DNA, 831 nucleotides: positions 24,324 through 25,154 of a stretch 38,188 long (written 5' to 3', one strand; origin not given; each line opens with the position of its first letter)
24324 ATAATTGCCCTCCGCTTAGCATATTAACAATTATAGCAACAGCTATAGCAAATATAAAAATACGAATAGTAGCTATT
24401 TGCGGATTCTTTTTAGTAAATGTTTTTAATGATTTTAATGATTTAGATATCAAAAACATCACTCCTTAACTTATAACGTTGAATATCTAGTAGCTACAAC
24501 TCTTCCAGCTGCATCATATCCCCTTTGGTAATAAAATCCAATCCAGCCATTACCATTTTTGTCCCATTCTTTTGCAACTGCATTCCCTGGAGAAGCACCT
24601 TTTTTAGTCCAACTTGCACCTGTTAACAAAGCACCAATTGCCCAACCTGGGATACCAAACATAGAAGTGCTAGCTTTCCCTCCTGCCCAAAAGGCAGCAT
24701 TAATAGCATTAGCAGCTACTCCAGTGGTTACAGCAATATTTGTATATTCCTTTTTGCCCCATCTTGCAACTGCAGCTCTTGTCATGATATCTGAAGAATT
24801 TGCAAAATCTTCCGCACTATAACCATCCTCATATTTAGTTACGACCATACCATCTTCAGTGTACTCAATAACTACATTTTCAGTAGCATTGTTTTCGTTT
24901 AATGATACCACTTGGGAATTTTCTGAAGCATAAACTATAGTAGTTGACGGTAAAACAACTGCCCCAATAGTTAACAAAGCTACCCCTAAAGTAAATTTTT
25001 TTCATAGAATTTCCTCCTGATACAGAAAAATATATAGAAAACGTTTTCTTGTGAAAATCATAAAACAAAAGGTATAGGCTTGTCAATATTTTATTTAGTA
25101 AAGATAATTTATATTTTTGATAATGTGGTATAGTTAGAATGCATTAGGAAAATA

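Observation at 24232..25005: Uncharacterised secreted Gly/Ala/Trp-rich protein plus small 2-TM partner: candidate Sec-dependent bacteriocin with immunity on the captured small plasmid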

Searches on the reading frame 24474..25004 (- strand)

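Call 6: search_protein_families(library=pfam, proteins=[window:24474-25004:-], max_evalue=1)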
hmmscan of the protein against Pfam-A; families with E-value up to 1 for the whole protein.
seq(177 aa): 0 families

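Call 15: find_homologous_proteins(query=window:24474-25004:-)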
Query seq(177 aa) (177 aa): 38 proteins with E <= 0.001 among 533 candidates.
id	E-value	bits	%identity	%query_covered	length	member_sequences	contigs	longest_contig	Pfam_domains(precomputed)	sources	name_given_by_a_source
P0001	7.6e-105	366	95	100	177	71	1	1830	-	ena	-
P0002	7.5e-104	363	100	95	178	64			-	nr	nr:hypothetical protein [Enterococcus faecium]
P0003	2.9e-101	354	92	100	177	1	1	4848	-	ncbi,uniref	ncbi:hypothetical protein IGJ67_003079 [Enterococcus sp. MSG4989]|uniref:hypothetical protein n=1 Ta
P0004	2.0e-91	322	84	100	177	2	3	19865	-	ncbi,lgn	ncbi:MAG: hypothetical protein ACK5NA_01020 [Enterococcus sp.]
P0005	8.7e-89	314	99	82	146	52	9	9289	-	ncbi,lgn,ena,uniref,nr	ncbi:hypothetical protein [Enterococcus faecium]|uniref:hypothetical protein n=1 Tax=Enterococcus fa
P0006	4.6e-61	224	79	77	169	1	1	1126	-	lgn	-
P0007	5.9e-59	217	64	100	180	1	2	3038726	-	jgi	jgi:hypothetical protein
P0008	1.3e-58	216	62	100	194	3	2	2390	-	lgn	-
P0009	1.7e-58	215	63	100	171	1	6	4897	-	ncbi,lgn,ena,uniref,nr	ncbi:hypothetical protein [Enterococcus faecalis]|uniref:hypothetical protein n=1 Tax=Enterococcus f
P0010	3.2e-58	214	63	100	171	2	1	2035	-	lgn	-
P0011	6.7e-48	181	57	99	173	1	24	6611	-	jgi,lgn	-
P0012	4.5e-47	178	68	77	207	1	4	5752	-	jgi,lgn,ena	-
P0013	4.6e-47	178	57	99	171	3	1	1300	-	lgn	-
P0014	2.5e-46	176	60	99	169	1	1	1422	-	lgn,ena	-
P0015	8.7e-45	171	52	95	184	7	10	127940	-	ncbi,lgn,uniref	ncbi:hypothetical protein ACTNBL_08320 [Enterococcus villorum]|uniref:hypothetical protein n=1 Tax=E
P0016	4.0e-44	168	51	98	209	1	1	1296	-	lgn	-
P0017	4.4e-44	168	54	95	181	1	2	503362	-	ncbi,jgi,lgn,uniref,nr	ncbi:hypothetical protein [Enterococcus massiliensis]|uniref:hypothetical protein n=1 Tax=Enterococc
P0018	1.5e-43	167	57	94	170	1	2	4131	-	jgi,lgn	-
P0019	1.6e-43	166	55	100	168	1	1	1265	-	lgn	-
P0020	2.5e-43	166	56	100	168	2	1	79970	-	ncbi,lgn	-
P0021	4.5e-43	165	51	99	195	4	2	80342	-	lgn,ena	-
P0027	9.7e-41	157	48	99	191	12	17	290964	-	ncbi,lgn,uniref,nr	ncbi:hypothetical protein MGY77_000208 [Enterococcus faecalis]|uniref:hypothetical protein n=1 Tax=E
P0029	2.4e-40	156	58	79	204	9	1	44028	-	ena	-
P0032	3.0e-38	149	48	98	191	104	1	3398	-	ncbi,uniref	ncbi:hypothetical protein [Enterococcus faecalis]|uniref:hypothetical protein n=1 Tax=Enterococcus f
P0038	7.7e-26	109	42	98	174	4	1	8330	-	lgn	-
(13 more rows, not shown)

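Call 17: search_protein_families(library=ncbifam, proteins=[window:24474-25004:-], max_evalue=1)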
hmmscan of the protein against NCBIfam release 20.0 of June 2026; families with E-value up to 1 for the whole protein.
seq(177 aa): 2 families
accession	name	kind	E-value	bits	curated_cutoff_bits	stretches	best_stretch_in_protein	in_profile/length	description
NF010498.0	PRK13917.1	equivalog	0.028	13.6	417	1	46-102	69-125/344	plasmid segregation protein ParM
NF053819.1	EF0750_LPXTG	subfamily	0.072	13.6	47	1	1-51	1-43/105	EF2685/EF0750 family sortase-dependent surface protein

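Call 22: search_solved_structures(query=window:24474-24926:-, max_evalue=10)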
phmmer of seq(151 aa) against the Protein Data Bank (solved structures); distinct sequences matched with E-value up to 10: 0.

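Call 36: search_protein_families(library=ncbifam, alignment_id=A1, max_evalue=10)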
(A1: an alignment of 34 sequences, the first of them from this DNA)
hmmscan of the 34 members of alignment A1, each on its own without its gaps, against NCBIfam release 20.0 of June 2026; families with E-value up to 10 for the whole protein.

A. member 1, seq(177 aa): 2 families
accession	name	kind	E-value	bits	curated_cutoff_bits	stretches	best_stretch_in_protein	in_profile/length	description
NF010498.0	PRK13917.1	equivalog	0.028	13.6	417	1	46-102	69-125/344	plasmid segregation protein ParM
NF053819.1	EF0750_LPXTG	subfamily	0.072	13.6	47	1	1-51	1-43/105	EF2685/EF0750 family sortase-dependent surface protein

B. families by the number of members that match (of 34 scanned): 27 families (the first 25 are shown)
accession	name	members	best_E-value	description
NF053819.1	EF0750_LPXTG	6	0.0065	EF2685/EF0750 family sortase-dependent surface protein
NF053514.2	JUQZ_fam_ocin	4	0.026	BLB8/JUQZ-1 family protein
NF046016.1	LMxysn_1693_fam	3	0.00063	LMxysn_1693 family intestinal colonization protein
NF010498.0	PRK13917.1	2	0.005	plasmid segregation protein ParM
NF058576.1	EntV_fam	2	0.0057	EntV family bacteriocin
NF033932.1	LapB_rpt_80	2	0.05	LapB repeat-containing protein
NF040942.2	hypo_ExtJ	2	0.083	selenite/tellurite reduction operon protein ExtJ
NF052666.1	VPA0252_fam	2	0.11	VPA0252 family protein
TIGR01494.1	ATPase_P-type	1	0.027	HAD-IC family P-type ATPase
NF041742.1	WGxxGxxG_fam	1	0.031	WGxxGxxG family protein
NF040679.1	halocin_of_epi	1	0.038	halocin C8 precursor-like protein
NF042931.1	SAG1386_EF1546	1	0.045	SAG1386/EF1546 family surface-associated protein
TIGR03726.1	strep_RK_lipo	1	0.056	putative cross-wall-targeting lipoprotein signal domain-containing protein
NF052264.1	retropep_RloA3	1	0.066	retropepsin-like aspartic peptidase RloA3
NF053670.1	bindosome_BasB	1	0.075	bindosome assembly system protein BasB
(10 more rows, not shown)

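Call 38: find_encoding_contigs(protein=P0027, flank=5000, max_places=4)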
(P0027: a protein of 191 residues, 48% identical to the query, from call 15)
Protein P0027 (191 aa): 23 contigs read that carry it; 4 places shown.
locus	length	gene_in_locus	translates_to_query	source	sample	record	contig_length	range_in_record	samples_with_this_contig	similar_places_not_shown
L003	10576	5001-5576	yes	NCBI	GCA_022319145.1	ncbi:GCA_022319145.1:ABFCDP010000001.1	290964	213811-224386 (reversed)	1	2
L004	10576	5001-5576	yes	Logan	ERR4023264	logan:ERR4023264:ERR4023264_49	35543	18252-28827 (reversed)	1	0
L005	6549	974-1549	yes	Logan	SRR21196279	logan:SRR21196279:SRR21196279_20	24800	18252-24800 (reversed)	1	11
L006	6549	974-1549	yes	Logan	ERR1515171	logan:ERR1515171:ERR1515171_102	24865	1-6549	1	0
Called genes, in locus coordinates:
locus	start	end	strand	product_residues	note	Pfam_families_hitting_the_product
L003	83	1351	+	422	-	PF05193:Peptidase_M16_C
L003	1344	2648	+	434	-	PF00675:Peptidase_M16, PF05193:Peptidase_M16_C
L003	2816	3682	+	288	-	PF12844:HTH_19 (weak), PF13413:HTH_25, PF13464:RodZ_C (weak)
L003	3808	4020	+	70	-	-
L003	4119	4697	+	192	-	PF01066:CDP-OH_P_transf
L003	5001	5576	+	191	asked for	-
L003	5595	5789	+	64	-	-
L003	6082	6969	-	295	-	PF01418:HTH_6, PF13580:SIS_2 (faint), PF01380:SIS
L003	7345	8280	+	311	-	PF02826:2-Hacid_dh_C (weak), PF03446:NAD_binding_2, PF03807:F420_oxidored (weak), PF00393:6PGD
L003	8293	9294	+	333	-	PF00389:2-Hacid_dh, PF02826:2-Hacid_dh_C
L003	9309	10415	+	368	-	PF00465:Fe-ADH, PF13685:Fe-ADH_2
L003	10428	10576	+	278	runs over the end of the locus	PF03609:EII-Sor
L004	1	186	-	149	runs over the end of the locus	PF01741:MscL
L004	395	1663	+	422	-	PF05193:Peptidase_M16_C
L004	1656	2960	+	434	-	PF00675:Peptidase_M16, PF05193:Peptidase_M16_C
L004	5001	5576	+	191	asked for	-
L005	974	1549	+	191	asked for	-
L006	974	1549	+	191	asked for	-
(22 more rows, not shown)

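Call 39: find_encoding_contigs(protein=P0015, flank=5000, max_places=4)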
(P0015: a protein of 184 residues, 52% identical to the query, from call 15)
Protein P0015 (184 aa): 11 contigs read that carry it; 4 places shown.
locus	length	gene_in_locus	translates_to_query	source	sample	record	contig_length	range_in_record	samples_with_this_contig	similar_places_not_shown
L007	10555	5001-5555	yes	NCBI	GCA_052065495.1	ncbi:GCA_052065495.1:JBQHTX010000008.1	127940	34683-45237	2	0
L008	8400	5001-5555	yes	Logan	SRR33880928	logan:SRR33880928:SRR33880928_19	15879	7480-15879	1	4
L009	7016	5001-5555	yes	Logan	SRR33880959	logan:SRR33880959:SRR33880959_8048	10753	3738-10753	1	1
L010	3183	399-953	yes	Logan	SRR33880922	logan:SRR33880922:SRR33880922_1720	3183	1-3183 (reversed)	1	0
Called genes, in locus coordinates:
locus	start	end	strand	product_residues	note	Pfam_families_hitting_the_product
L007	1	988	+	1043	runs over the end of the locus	PF19258:KxYKxGKxW_sig, PF13620:CarboxypepD_reg (faint)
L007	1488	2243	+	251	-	PF04471:Mrr_cat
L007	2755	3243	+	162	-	-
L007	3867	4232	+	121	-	-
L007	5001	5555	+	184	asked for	-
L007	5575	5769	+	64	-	-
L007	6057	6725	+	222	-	PF06414:Zeta_toxin, PF13671:AAA_33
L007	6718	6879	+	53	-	-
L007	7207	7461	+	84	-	-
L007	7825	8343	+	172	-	PF02384:N6_Mtase (faint), PF07669:Eco57I (weak), PF01170:UPF0020 (weak)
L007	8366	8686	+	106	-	-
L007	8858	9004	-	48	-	PF16935:Hol_Tox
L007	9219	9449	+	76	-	PF19807:DUF6290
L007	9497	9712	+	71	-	PF05016:ParE_toxin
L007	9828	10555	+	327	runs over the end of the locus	PF12642:TpcC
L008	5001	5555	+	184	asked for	-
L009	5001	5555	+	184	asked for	-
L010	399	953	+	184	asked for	-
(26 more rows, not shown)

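Call 42: predict_structure(alignment_id=A1)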
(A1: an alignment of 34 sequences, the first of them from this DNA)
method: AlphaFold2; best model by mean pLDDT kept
length: 177 residues; sequences in the alignment: 34
mean_pLDDT: 69.0   pTM: 0.62
mean pLDDT of the five models: 69.0, 68.0, 67.5, 66.9, 66.0
residues with pLDDT >= 90: 17; 70-90: 88; 50-70: 21; < 50: 51
segments of 3 or more residues with pLDDT < 50: 1-40, 68-76
pLDDT, mean of each block of 10 residues (from residue 1): 39 41 34 37 78 84 51 53 87 85 64 73 85 82 88 90 88 89
secondary structure, 60 per line:
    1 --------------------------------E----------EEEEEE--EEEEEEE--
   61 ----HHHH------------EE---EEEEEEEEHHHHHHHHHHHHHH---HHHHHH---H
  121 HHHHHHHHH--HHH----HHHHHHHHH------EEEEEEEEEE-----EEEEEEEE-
elements in order: E44-49 E52-58 H65-68 E86-93 H94-107 H111-116 H120-129 H139-147 E154-163 E169-176

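Call 46: search_protein_families(library=ncbifam, proteins=[P0007, P0008, P0012, P0016, P0021, P0027, P0029, P0032, P0038, P0006], max_evalue=1)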
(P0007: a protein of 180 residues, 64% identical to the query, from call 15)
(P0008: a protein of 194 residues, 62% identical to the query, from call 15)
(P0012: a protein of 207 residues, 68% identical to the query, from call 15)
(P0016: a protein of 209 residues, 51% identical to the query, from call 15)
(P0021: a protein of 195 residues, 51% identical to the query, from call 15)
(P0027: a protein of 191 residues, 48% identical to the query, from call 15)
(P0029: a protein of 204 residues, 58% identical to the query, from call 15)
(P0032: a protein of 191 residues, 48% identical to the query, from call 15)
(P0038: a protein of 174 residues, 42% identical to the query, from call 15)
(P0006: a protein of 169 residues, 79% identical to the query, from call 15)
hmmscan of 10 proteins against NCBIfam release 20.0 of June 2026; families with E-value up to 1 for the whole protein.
P0007 (180 aa): 0 families

P0008 (194 aa): 0 families

P0012 (207 aa): 0 families

P0016 (209 aa): 3 families
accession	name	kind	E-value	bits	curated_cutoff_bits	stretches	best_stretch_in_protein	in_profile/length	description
NF058576.1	EntV_fam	equivalog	0.0057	16.7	130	1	19-87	2-70/162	EntV family bacteriocin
NF052264.1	retropep_RloA3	equivalog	0.066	12.9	210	1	38-112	12-87/159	retropepsin-like aspartic peptidase RloA3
NF052666.1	VPA0252_fam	equivalog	0.47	10.5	100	1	24-66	1-39/78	VPA0252 family protein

P0021 (195 aa): 3 families
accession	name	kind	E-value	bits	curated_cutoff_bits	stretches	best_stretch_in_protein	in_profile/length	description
NF040679.1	halocin_of_epi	equivalog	0.038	13.5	200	1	116-152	199-236/243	halocin C8 precursor-like protein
NF033932.1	LapB_rpt_80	domain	0.05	13.9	45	1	25-65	39-79/83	LapB repeat-containing protein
NF049857.1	InaC_CT813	equivalog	0.099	12.5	200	1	123-157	40-74/241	inclusion membrane protein InaC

P0027 (191 aa): 0 families

P0029 (204 aa): 2 families
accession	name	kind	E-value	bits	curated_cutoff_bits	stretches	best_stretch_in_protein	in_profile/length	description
NF033932.1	LapB_rpt_80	domain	0.21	11.9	45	1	44-76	49-81/83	LapB repeat-containing protein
NF058576.1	EntV_fam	equivalog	0.22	11.5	130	1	9-106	1-94/162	EntV family bacteriocin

P0032 (191 aa): 1 family
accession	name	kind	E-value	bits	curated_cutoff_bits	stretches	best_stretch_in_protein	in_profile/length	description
TIGR03726.1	strep_RK_lipo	domain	0.056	13.3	20.85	1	8-31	16-34/34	putative cross-wall-targeting lipoprotein signal domain-containing protein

P0038 (174 aa): 0 families

P0006 (169 aa): 1 family
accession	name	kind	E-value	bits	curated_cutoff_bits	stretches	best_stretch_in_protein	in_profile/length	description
NF010393.0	PRK13821.1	equivalog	0.12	11.3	576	1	114-164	55-108/323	thymidylate synthase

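Call 48: search_protein_representatives(alignment_id=A1)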
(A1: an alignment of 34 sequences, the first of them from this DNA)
Query: 34 sequences, 170 profile positions. Proteins with E-value up to 0.001 (for the whole library): 53; up to 1e-10: 29; up to 1e-30: 13. The best 53 are listed.
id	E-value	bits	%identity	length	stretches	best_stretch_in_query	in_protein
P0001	2.8e-73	261.6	-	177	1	1-169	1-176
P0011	9.7e-71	253.4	-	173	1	1-170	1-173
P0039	9.2e-60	217.6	-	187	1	6-170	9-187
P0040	1.0e-54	201.2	-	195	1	1-170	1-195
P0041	1.1e-53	197.8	-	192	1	12-170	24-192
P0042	1.5e-52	194.2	-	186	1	8-170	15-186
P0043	1.9e-52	193.9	-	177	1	14-170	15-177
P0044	6.1e-52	192.2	-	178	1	4-170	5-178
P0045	1.3e-48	181.3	-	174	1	2-169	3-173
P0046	3.9e-48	179.8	-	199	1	1-170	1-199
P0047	8.4e-44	165.7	-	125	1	39-169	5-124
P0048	1.7e-40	155.0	-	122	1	60-156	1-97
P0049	2.3e-37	144.8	-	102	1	73-170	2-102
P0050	2.6e-27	112.0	-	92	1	76-170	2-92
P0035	4.2e-27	111.4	-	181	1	1-126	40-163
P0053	1.5e-21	93.3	-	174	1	2-169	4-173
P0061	5.1e-11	59.0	-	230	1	8-153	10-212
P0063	9.1e-11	58.2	-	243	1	16-169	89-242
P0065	4.1e-09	52.8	-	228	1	2-157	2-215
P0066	7.5e-09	52.0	-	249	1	16-169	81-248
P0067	8.9e-09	51.7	-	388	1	22-154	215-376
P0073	2.7e-07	46.9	-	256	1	66-154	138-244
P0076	2.5e-05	40.5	-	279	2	29-154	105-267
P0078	3.2e-05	40.1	-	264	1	41-154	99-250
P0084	6.4e-04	35.9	-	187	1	5-155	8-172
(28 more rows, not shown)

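Call 51: search_protein_families(library=ncbifam, proteins=[P0009, P0010, P0011, P0013, P0014, P0015, P0017, P0018, P0019, P0020], max_evalue=1)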
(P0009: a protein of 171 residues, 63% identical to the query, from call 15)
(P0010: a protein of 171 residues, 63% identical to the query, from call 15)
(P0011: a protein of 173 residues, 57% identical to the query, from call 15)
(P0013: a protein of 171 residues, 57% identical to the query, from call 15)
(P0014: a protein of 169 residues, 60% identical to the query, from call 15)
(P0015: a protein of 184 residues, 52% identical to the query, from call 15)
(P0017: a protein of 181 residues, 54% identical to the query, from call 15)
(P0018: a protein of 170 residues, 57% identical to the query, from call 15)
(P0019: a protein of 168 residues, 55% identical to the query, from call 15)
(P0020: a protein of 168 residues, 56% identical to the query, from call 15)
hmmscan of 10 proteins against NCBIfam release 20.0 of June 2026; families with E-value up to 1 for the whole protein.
P0009 (171 aa): 5 families
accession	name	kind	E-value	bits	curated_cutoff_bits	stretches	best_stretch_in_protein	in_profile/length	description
NF053819.1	EF0750_LPXTG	subfamily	0.027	15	47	1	1-51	1-55/105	EF2685/EF0750 family sortase-dependent surface protein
NF052666.1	VPA0252_fam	equivalog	0.11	12.6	100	1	1-66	1-66/78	VPA0252 family protein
NF011610.0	PRK15036.1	equivalog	0.13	12.4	217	1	1-61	2-58/137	hydroxyisourate hydrolase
NF040942.2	hypo_ExtJ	equivalog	0.8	10.2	52.5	1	1-56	1-44/77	selenite/tellurite reduction operon protein ExtJ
NF053514.2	JUQZ_fam_ocin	equivalog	0.8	10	40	0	130-153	81-104/107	BLB8/JUQZ-1 family protein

P0010 (171 aa): 1 family
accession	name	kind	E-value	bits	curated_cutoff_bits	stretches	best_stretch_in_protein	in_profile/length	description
NF053819.1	EF0750_LPXTG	subfamily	0.062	13.8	47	1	1-30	1-31/105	EF2685/EF0750 family sortase-dependent surface protein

P0011 (173 aa): 3 families
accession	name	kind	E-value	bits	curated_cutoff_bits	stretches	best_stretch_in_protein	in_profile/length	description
NF053514.2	JUQZ_fam_ocin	equivalog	0.055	13.7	40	1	1-62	1-61/107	BLB8/JUQZ-1 family protein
NF053819.1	EF0750_LPXTG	subfamily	0.099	13.2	47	1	1-47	1-44/105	EF2685/EF0750 family sortase-dependent surface protein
NF000326.1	blaR1_generic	equivalog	0.12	10.7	400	1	7-70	316-372/585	BlaR1 family beta-lactam sensor/signal transducer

P0013 (171 aa): 1 family
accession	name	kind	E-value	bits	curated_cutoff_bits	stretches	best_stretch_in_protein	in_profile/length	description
NF042920.1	Lys_halognase_BesD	equivalog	0.086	12.2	450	1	41-88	85-128/229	L-lysine 4-chlorinase BesD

P0014 (169 aa): 2 families
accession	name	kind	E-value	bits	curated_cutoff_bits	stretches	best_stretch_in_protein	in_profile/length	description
NF053514.2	JUQZ_fam_ocin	equivalog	0.067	13.5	40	0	2-51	1-45/107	BLB8/JUQZ-1 family protein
TIGR03747.1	conj_TIGR03747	hypoth_equivalog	0.18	11.4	138.5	1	5-88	14-91/233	TIGR03747 family integrating conjugative element membrane protein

P0015 (184 aa): 1 family
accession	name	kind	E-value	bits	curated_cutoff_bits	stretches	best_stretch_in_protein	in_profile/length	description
NF042931.1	SAG1386_EF1546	equivalog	0.045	13.8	80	1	9-59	28-77/158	SAG1386/EF1546 family surface-associated protein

P0017 (181 aa): 0 families

P0018 (170 aa): 2 families
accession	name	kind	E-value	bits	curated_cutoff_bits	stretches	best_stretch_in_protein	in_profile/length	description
NF053819.1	EF0750_LPXTG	subfamily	0.0065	17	47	1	1-47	1-47/105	EF2685/EF0750 family sortase-dependent surface protein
NF041742.1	WGxxGxxG_fam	subfamily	0.031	14.8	35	1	1-40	1-33/69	WGxxGxxG family protein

P0019 (168 aa): 2 families
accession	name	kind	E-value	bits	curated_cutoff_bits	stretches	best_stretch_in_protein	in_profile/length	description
TIGR01494.1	ATPase_P-type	subfamily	0.027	12.9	62.3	1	46-107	407-469/478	HAD-IC family P-type ATPase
NF046016.1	LMxysn_1693_fam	subfamily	0.072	13.1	70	1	1-40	1-47/150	LMxysn_1693 family intestinal colonization protein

P0020 (168 aa): 1 family
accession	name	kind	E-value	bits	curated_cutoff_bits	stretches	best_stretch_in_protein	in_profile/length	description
NF040942.2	hypo_ExtJ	equivalog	0.083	13.3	52.5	1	1-55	1-47/77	selenite/tellurite reduction operon protein ExtJ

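Call 52: search_protein_families(library=pfam, proteins=[P0053, P0061, P0063, P0065, P0066, P0067, P0073, P0076, P0078, P0084], max_evalue=0.1)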
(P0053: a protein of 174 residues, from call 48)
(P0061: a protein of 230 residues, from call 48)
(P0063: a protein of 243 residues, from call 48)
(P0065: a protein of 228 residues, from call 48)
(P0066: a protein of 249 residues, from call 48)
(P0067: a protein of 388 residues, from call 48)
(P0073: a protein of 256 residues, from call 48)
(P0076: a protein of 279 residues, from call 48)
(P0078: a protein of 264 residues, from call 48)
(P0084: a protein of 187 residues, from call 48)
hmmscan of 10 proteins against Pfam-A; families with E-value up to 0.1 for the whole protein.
P0053 (174 aa): 1 family
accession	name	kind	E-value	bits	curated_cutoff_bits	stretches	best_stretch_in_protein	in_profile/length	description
PF01944.22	SpoIIM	-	0.0053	17.1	26.9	1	23-121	10-108/163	Stage II sporulation protein M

P0061 (230 aa): 0 families

P0063 (243 aa): 2 families
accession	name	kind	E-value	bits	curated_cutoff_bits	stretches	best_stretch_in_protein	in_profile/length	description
PF06453.16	LT-IIB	-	0.0021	18.4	25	1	8-103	6-100/122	Type II heat-labile enterotoxin , B subunit (LT-IIB)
PF07199.16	DUF1411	-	0.022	14.9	22.3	1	11-76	16-79/194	Protein of unknown function (DUF1411)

P0065 (228 aa): 2 families
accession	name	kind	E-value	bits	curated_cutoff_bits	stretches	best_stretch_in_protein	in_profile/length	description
PF18938.6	aRib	-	0.0025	18.1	27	1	26-71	16-63/71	Atypical Rib domain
PF05172.20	RRM_Nup35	-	0.013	15.9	24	0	168-223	11-63/89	Nup53/35/40-type RNA recognition motif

P0066 (249 aa): 0 families

P0067 (388 aa): 1 family
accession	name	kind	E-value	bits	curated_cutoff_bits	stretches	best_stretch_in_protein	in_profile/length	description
PF05656.20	DUF805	-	1.8e-16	61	25.7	1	12-139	1-106/111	Protein of unknown function (DUF805)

P0073 (256 aa): 0 families

P0076 (279 aa): 0 families

P0078 (264 aa): 2 families
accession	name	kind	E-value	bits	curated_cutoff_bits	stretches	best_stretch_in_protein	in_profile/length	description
PF09515.15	Thia_YuaJ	-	0.028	14.9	25.8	1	182-219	32-68/177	Thiamine transporter protein (Thia_YuaJ)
PF14734.12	DUF4469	-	0.093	13.1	22.6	0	4-42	20-60/101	Domain of unknown function (DUF4469) with IG-like fold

P0084 (187 aa): 0 families
